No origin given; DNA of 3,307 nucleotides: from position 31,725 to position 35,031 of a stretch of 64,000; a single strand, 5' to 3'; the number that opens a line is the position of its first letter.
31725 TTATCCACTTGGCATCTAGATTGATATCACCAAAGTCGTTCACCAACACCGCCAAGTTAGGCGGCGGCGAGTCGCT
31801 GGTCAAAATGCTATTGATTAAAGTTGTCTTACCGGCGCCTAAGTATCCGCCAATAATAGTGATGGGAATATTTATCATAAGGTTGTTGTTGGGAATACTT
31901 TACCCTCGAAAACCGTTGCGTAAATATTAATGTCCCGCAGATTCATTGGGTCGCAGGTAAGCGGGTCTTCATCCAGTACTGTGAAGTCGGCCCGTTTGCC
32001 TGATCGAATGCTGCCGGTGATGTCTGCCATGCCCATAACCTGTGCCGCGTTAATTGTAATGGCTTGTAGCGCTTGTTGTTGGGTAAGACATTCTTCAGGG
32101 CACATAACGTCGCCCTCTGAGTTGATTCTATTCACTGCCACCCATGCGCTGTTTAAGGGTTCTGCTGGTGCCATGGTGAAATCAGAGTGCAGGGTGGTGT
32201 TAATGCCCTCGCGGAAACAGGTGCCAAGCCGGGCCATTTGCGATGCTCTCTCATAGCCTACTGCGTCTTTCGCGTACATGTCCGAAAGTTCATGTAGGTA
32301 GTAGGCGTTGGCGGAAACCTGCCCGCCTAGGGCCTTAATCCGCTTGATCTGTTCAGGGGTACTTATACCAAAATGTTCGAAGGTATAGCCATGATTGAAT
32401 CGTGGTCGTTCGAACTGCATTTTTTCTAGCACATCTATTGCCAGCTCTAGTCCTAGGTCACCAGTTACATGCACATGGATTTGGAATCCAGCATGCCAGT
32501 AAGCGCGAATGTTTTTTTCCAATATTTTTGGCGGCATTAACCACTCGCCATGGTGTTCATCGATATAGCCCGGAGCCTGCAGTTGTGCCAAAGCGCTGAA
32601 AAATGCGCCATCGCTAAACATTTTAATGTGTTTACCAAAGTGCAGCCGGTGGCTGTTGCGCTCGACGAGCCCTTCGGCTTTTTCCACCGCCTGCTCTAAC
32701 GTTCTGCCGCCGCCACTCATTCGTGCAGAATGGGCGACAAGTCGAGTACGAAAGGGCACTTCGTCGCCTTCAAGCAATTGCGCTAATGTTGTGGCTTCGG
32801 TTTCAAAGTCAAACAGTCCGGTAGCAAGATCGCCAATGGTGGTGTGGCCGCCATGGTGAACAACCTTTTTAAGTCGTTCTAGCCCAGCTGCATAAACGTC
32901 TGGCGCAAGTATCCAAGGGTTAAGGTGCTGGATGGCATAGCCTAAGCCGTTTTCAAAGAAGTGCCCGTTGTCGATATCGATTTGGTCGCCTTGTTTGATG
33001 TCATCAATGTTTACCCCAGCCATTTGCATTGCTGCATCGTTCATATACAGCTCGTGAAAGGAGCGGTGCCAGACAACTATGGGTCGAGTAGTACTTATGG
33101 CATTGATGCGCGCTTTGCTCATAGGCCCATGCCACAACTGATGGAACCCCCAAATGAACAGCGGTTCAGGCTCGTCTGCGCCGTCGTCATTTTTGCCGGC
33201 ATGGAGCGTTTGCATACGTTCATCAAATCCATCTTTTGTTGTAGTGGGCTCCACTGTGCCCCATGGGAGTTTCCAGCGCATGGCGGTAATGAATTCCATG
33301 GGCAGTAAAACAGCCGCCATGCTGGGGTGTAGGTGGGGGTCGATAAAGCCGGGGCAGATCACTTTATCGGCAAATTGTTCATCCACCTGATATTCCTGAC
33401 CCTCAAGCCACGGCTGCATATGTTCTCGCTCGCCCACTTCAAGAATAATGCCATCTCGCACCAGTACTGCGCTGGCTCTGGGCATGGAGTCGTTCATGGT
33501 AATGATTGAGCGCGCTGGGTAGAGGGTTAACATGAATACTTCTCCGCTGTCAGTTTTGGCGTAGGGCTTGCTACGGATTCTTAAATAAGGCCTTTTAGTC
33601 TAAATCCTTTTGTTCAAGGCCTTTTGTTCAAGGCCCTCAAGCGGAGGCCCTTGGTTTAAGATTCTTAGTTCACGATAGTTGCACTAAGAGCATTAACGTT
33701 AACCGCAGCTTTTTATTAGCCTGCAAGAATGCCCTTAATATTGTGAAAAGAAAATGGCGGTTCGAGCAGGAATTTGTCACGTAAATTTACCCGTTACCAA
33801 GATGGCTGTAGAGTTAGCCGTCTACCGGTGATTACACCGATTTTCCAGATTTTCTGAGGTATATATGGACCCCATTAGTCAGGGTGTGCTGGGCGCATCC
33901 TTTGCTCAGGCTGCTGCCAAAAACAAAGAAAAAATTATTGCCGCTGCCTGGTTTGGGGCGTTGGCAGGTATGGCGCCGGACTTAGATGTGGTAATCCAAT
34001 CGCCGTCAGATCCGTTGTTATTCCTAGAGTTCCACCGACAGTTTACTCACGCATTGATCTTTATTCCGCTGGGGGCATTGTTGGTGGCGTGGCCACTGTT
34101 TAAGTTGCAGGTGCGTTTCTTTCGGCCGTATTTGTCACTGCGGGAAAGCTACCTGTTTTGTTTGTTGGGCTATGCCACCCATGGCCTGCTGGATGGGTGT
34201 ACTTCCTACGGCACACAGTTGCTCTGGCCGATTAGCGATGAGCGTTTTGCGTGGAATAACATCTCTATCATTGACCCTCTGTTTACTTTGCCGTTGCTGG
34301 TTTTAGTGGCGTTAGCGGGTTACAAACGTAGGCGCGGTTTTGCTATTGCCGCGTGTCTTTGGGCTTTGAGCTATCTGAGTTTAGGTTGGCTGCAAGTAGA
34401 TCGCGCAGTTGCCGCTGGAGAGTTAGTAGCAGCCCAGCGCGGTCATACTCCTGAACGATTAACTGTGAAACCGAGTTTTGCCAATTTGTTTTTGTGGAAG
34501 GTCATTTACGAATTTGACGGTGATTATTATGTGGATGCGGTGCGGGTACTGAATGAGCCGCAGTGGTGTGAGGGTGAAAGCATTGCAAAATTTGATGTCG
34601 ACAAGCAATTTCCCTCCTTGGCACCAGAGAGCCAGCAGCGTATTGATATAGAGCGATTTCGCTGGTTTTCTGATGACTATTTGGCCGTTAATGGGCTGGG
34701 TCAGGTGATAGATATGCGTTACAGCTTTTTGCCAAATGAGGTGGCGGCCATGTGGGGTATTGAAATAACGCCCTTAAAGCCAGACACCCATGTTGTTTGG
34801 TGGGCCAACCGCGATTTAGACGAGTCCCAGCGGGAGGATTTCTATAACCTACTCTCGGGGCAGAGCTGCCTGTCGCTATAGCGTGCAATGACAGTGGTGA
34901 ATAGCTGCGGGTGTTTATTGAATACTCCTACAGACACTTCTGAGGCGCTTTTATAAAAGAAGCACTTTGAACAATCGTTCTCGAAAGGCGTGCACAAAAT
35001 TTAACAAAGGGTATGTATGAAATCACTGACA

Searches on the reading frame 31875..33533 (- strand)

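Call 38: search_protein_families(library=pfam, proteins=[window:31875-33533:-], max_evalue=0.00001)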
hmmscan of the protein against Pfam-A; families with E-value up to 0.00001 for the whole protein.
window:31875-33533:- (552 aa): 2 families
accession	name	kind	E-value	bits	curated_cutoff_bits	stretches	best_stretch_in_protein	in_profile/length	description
PF07969.17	Amidohydro_3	-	5.8e-50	171.6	29.7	1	57-546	8-470/472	Amidohydrolase family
PF01979.26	Amidohydro_1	-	3.2e-17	63.2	25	1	191-546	12-344/345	Amidohydrolase family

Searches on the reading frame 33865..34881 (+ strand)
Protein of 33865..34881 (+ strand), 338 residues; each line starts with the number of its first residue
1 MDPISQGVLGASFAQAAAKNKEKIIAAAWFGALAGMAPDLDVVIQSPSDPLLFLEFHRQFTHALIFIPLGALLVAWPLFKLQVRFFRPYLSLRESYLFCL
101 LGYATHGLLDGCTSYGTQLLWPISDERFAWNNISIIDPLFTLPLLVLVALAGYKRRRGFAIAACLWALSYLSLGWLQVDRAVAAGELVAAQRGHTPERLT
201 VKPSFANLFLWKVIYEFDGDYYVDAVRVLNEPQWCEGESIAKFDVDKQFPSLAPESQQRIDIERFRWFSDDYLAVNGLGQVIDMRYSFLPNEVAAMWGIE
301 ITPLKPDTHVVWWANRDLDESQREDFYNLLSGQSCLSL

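Call 36: search_protein_families(library=pfam, proteins=[window:33865-34881:+], max_evalue=0.00001)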
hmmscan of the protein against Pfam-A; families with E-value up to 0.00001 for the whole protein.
window:33865-34881:+ (338 aa): 1 family
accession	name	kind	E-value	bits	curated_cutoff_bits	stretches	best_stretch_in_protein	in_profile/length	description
PF04307.19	YdjM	-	1.3e-34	119.6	29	1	1-177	1-172/176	YdjM inner membrane protein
